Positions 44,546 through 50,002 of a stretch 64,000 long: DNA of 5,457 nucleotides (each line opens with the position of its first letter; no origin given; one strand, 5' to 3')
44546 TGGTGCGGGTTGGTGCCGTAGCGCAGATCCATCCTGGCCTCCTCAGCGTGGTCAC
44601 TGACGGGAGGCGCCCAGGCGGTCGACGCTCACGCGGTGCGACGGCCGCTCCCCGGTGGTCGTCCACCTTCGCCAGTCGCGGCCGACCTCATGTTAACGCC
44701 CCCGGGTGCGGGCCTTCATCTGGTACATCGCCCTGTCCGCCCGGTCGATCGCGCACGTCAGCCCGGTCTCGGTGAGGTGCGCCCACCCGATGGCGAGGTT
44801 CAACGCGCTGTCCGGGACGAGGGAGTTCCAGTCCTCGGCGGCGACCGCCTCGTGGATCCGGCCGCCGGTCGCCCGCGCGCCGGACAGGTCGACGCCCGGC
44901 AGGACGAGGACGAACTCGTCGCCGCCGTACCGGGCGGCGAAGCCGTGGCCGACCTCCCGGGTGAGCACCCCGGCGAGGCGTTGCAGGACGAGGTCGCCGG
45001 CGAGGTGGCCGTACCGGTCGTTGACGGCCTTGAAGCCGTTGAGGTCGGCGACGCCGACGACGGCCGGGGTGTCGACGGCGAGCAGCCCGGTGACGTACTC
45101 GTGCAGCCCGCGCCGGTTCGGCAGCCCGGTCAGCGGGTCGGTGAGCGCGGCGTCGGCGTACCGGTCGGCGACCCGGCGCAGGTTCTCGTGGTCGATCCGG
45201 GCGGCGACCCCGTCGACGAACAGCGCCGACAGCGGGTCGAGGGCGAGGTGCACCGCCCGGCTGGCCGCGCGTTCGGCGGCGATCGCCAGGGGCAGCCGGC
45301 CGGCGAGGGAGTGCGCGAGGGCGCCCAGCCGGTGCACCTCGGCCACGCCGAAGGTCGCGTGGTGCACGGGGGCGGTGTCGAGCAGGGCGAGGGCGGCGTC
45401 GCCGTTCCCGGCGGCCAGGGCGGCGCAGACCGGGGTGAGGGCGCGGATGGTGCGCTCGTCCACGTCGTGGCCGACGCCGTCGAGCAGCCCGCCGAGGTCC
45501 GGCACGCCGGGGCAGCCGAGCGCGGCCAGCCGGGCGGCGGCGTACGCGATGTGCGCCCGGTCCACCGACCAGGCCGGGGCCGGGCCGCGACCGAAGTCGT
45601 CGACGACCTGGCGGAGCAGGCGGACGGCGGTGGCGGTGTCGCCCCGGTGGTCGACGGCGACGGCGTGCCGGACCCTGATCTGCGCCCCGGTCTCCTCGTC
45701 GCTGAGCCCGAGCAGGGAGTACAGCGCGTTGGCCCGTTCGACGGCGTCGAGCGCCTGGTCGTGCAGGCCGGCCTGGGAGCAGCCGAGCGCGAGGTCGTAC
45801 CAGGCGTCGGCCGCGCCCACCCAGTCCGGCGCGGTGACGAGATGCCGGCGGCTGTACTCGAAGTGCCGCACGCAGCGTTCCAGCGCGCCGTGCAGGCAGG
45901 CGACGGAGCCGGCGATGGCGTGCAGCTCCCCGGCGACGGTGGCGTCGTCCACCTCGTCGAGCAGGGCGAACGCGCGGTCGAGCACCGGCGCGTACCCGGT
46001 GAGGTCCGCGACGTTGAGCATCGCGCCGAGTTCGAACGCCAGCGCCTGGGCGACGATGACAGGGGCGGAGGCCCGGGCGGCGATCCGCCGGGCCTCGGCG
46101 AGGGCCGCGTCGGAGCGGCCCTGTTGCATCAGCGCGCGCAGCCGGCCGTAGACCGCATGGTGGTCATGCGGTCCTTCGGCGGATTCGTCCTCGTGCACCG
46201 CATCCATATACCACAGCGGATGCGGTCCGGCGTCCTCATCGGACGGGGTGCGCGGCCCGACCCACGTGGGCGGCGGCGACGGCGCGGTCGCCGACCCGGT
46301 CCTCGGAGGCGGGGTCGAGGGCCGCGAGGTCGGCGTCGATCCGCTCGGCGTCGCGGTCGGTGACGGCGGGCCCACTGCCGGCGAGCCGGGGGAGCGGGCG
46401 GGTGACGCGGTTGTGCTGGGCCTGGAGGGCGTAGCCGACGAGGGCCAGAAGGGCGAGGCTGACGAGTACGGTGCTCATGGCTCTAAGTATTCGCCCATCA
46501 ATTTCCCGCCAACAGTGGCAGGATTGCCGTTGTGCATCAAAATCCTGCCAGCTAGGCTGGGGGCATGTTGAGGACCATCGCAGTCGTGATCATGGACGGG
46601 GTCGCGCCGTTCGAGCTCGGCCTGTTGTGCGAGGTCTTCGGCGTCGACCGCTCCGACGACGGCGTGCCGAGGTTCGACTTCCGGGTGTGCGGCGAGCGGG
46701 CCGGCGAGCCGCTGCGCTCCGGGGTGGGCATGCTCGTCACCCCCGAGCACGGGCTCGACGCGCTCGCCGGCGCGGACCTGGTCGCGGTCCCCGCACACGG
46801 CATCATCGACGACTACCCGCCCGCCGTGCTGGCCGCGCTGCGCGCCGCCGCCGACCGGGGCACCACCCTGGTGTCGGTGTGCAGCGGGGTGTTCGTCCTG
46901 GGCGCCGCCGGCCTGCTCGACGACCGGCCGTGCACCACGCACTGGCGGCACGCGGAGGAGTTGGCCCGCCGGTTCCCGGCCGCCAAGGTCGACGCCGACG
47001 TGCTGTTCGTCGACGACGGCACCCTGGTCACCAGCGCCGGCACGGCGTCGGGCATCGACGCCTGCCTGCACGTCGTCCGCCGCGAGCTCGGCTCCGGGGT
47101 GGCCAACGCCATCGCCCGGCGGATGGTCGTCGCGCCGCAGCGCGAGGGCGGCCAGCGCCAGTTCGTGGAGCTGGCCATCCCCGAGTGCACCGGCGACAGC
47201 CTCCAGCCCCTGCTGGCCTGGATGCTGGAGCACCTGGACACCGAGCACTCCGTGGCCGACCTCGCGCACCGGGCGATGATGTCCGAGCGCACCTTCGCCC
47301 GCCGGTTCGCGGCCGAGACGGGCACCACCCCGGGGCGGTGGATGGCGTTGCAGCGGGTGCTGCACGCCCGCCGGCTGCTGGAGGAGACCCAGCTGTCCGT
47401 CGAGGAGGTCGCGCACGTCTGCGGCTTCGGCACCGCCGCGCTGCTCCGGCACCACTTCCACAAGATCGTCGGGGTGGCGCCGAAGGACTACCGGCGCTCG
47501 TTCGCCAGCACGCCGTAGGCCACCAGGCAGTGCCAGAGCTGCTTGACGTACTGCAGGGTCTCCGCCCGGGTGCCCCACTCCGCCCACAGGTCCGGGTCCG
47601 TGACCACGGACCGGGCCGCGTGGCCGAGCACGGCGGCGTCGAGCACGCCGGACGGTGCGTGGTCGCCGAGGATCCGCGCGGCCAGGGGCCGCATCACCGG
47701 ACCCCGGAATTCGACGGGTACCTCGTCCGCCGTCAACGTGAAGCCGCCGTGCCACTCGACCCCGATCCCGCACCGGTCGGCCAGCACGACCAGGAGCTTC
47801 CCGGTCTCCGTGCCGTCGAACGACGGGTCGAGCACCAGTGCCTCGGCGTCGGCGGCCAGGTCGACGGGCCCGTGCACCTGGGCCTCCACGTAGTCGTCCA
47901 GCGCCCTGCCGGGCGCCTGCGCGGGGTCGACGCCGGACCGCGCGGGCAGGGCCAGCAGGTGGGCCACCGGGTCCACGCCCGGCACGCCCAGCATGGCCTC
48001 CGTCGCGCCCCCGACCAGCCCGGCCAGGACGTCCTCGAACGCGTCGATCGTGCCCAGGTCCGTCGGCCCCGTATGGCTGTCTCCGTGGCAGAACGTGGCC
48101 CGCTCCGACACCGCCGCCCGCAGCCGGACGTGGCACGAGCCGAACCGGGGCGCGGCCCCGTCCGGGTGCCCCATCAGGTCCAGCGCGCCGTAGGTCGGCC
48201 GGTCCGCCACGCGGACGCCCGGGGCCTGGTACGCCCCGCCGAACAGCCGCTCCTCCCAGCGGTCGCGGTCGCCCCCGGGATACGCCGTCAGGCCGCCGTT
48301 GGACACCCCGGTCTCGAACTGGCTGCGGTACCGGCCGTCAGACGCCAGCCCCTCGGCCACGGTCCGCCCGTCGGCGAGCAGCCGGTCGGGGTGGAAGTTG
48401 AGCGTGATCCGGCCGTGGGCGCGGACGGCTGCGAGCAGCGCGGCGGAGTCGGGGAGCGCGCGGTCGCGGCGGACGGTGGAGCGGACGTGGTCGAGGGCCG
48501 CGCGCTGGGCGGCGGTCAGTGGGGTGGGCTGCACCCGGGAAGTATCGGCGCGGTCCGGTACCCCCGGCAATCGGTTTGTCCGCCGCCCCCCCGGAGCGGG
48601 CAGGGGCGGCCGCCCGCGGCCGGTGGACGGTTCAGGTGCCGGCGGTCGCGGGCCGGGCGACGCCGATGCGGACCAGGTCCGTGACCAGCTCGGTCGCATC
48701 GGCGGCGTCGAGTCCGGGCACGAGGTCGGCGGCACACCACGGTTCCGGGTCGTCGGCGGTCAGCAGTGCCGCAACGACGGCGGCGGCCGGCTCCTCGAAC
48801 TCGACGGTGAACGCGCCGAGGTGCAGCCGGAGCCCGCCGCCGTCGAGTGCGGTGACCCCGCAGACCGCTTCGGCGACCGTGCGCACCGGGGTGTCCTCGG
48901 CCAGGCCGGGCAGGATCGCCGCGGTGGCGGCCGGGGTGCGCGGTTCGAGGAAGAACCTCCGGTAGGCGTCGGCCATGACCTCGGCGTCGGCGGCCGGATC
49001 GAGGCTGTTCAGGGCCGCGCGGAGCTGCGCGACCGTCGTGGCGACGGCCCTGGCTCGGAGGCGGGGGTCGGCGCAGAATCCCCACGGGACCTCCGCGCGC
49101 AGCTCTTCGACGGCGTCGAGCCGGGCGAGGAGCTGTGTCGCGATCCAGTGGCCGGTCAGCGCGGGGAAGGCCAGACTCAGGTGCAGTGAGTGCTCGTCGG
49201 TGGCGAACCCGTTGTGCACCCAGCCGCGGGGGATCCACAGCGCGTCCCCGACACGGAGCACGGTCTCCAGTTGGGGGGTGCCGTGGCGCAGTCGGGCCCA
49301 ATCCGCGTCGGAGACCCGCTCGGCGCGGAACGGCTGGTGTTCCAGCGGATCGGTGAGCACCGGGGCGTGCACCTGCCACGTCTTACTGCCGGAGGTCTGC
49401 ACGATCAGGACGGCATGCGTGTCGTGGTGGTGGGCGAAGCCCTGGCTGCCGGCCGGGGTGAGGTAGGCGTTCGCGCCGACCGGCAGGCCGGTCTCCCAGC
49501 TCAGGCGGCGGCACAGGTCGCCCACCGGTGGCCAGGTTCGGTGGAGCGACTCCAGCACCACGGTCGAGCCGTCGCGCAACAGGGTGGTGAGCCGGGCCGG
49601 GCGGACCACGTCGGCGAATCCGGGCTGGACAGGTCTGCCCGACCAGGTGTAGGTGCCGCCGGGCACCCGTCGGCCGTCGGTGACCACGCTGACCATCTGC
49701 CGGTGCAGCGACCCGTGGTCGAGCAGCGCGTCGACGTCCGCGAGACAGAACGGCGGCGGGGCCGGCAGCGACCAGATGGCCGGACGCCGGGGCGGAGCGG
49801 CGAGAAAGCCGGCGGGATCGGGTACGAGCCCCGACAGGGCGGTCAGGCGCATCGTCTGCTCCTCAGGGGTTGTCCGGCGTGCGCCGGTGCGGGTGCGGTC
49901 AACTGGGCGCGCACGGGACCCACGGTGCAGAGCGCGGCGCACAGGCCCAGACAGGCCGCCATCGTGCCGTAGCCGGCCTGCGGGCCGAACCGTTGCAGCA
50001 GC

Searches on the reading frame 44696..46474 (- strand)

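Call 6: search_protein_families(library=pfam, proteins=[window:44696-46474:-], max_evalue=0.01)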
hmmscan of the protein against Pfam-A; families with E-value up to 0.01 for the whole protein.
window:44696-46474:- (593 aa): 3 families
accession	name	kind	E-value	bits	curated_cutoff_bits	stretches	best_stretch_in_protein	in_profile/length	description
PF00990.26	GGDEF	-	6.7e-28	97.9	23.8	1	443-592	1-160/161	Diguanylate cyclase, GGDEF domain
PF13428.12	TPR_14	-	0.006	17.6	23.5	0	223-252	2-31/44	Tetratricopeptide repeat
PF13424.12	TPR_12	-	0.0098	16.5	30.1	0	222-292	3-73/77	Tetratricopeptide repeat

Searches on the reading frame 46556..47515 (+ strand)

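Call 6: search_protein_families(library=pfam, proteins=[window:46556-47515:+], max_evalue=0.01)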
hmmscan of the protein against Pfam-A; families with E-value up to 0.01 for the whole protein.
window:46556-47515:+ (320 aa): 3 families
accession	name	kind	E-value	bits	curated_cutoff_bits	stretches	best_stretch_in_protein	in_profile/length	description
PF12833.13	HTH_18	-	1e-22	80.6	33.6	1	236-314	1-79/80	Helix-turn-helix domain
PF00165.29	HTH_AraC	-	3.9e-13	49.6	26.6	2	223-262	1-40/42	Bacterial regulatory helix-turn-helix proteins, AraC family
PF01965.30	DJ-1_PfpI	-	3.8e-12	46.8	26.6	1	7-175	2-164/165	DJ-1/PfpI family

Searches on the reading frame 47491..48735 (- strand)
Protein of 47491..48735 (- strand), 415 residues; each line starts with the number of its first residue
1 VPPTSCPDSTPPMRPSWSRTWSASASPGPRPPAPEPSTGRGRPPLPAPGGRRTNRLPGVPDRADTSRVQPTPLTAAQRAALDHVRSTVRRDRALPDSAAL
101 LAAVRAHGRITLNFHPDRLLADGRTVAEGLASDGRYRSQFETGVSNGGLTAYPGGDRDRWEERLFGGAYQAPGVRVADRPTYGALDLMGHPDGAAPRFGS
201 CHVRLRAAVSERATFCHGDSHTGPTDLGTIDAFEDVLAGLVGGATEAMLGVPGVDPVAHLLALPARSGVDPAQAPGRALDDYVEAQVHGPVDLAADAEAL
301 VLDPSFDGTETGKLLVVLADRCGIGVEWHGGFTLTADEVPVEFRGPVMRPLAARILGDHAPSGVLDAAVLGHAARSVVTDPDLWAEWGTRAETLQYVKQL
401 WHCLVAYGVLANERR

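Call 6: search_protein_families(library=pfam, proteins=[window:47491-48735:-], max_evalue=0.01)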
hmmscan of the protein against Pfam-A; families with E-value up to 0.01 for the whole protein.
window:47491-48735:- (415 aa): 1 family
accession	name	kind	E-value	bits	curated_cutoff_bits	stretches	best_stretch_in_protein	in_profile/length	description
PF12294.13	DUF3626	-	1.3e-111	372.8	27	1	109-407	1-301/301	Protein of unknown function (DUF3626)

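Call 61: search_protein_families(library=ncbifam, proteins=[window:47491-48735:-], max_evalue=0.01)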
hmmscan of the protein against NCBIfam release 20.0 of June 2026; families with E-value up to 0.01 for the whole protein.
window:47491-48735:- (415 aa): 0 families

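Call 80: search_solved_structures(query=window:47491-48534:-, max_evalue=1)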
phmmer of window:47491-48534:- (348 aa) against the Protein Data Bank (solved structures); distinct sequences matched with E-value up to 1: 2.
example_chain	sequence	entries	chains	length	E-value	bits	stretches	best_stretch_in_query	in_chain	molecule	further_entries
7dn8_C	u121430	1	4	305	0.25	13.6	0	109-231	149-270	Putative cytoplasmic protein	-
7dn9_A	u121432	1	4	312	0.59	12.4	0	109-183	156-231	Putative cytoplasmic protein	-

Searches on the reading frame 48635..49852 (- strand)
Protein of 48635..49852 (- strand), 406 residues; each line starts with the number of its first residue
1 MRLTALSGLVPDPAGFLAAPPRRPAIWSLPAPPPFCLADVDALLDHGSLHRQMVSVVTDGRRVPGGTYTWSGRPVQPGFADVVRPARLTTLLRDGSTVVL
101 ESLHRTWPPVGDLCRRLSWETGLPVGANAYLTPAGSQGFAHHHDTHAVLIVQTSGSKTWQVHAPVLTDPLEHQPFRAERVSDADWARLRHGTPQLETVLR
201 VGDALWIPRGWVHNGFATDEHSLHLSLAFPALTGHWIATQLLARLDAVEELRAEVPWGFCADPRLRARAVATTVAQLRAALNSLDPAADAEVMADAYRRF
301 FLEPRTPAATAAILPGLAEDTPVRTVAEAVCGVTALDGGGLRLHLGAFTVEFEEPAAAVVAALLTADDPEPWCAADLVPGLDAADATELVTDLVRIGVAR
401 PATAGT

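Call 61: search_protein_families(library=ncbifam, proteins=[window:48635-49852:-], max_evalue=0.01)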
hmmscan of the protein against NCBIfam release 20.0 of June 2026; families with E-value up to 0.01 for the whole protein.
window:48635-49852:- (406 aa): 0 families

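Call 62: search_solved_structures(query=window:48635-49852:-, max_evalue=0.01)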
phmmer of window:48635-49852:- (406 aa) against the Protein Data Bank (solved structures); distinct sequences matched with E-value up to 0.01: 13.
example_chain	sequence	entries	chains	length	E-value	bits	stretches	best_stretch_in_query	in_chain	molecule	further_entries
4ccn_A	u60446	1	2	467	1.2e-16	63.8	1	88-229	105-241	BIFUNCTIONAL LYSINE-SPECIFIC DEMETHYLASE AND HISTIDYL-HYDROXYLASE NO66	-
4y33_A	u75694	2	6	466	1.6e-16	63.4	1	116-229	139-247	Bifunctional lysine-specific demethylase and histidyl-hydroxylase NO66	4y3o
4ccm_A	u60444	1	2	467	1.6e-16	63.4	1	116-229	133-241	BIFUNCTIONAL LYSINE-SPECIFIC DEMETHYLASE AND HISTIDYL-HYDROXYLASE NO66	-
4e4h_A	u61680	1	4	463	2.1e-16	63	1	116-229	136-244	Lysine-specific demethylase NO66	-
4ccj_A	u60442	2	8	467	2.1e-16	63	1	116-229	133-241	BIFUNCTIONAL LYSINE-SPECIFIC DEMETHYLASE AND HISTIDYL-HYDROXYLASE NO66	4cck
4diq_A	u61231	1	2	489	2.4e-16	62.8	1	116-229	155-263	Lysine-specific demethylase NO66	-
4y4r_A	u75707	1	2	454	3.5e-16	62.3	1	116-229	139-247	Bifunctional lysine-specific demethylase and histidyl-hydroxylase NO66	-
4cco_A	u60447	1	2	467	5.4e-16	61.7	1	116-229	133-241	BIFUNCTIONAL LYSINE-SPECIFIC DEMETHYLASE AND HISTIDYL-HYDROXYLASE NO66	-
2xdv_A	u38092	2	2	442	1.5e-12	50.3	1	116-230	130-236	MYC-INDUCED NUCLEAR ANTIGEN | BIFUNCTIONAL LYSINE-SPECIFIC DEMETHYLASE AND HISTIDYL-HYDROXYLASE MINA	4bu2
4bxf_A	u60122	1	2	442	2.5e-12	49.6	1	116-230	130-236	BIFUNCTIONAL LYSINE-SPECIFIC DEMETHYLASE AND HISTIDYL-HYDROXYLASE MINA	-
1vrb_A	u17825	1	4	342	3.8e-05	25.9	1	83-231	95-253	Putative asparaginyl hydroxylase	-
7zcc_A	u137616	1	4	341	3.8e-05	25.9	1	83-231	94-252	Uncharacterized protein YxbC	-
4nub_A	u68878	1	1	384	0.0076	18.4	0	132-235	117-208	50S ribosomal protein L16 arginine hydroxylase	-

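Call 75: search_solved_structures(query=window:48635-49852:-, max_evalue=1e-10, show_alignments=1)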
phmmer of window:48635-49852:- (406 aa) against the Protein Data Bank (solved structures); distinct sequences matched with E-value up to 1e-10: 10.
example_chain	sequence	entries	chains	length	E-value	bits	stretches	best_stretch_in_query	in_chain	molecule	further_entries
4ccn_A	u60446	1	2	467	1.2e-16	63.8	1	88-229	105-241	BIFUNCTIONAL LYSINE-SPECIFIC DEMETHYLASE AND HISTIDYL-HYDROXYLASE NO66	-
4y33_A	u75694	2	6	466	1.6e-16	63.4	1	116-229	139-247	Bifunctional lysine-specific demethylase and histidyl-hydroxylase NO66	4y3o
4ccm_A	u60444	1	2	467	1.6e-16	63.4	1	116-229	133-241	BIFUNCTIONAL LYSINE-SPECIFIC DEMETHYLASE AND HISTIDYL-HYDROXYLASE NO66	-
4e4h_A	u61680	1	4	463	2.1e-16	63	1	116-229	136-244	Lysine-specific demethylase NO66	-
4ccj_A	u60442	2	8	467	2.1e-16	63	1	116-229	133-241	BIFUNCTIONAL LYSINE-SPECIFIC DEMETHYLASE AND HISTIDYL-HYDROXYLASE NO66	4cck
4diq_A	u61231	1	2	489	2.4e-16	62.8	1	116-229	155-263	Lysine-specific demethylase NO66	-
4y4r_A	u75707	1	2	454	3.5e-16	62.3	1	116-229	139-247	Bifunctional lysine-specific demethylase and histidyl-hydroxylase NO66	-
4cco_A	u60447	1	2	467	5.4e-16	61.7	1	116-229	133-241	BIFUNCTIONAL LYSINE-SPECIFIC DEMETHYLASE AND HISTIDYL-HYDROXYLASE NO66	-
2xdv_A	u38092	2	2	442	1.5e-12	50.3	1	116-230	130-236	MYC-INDUCED NUCLEAR ANTIGEN | BIFUNCTIONAL LYSINE-SPECIFIC DEMETHYLASE AND HISTIDYL-HYDROXYLASE MINA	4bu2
4bxf_A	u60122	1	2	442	2.5e-12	49.6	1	116-230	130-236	BIFUNCTIONAL LYSINE-SPECIFIC DEMETHYLASE AND HISTIDYL-HYDROXYLASE MINA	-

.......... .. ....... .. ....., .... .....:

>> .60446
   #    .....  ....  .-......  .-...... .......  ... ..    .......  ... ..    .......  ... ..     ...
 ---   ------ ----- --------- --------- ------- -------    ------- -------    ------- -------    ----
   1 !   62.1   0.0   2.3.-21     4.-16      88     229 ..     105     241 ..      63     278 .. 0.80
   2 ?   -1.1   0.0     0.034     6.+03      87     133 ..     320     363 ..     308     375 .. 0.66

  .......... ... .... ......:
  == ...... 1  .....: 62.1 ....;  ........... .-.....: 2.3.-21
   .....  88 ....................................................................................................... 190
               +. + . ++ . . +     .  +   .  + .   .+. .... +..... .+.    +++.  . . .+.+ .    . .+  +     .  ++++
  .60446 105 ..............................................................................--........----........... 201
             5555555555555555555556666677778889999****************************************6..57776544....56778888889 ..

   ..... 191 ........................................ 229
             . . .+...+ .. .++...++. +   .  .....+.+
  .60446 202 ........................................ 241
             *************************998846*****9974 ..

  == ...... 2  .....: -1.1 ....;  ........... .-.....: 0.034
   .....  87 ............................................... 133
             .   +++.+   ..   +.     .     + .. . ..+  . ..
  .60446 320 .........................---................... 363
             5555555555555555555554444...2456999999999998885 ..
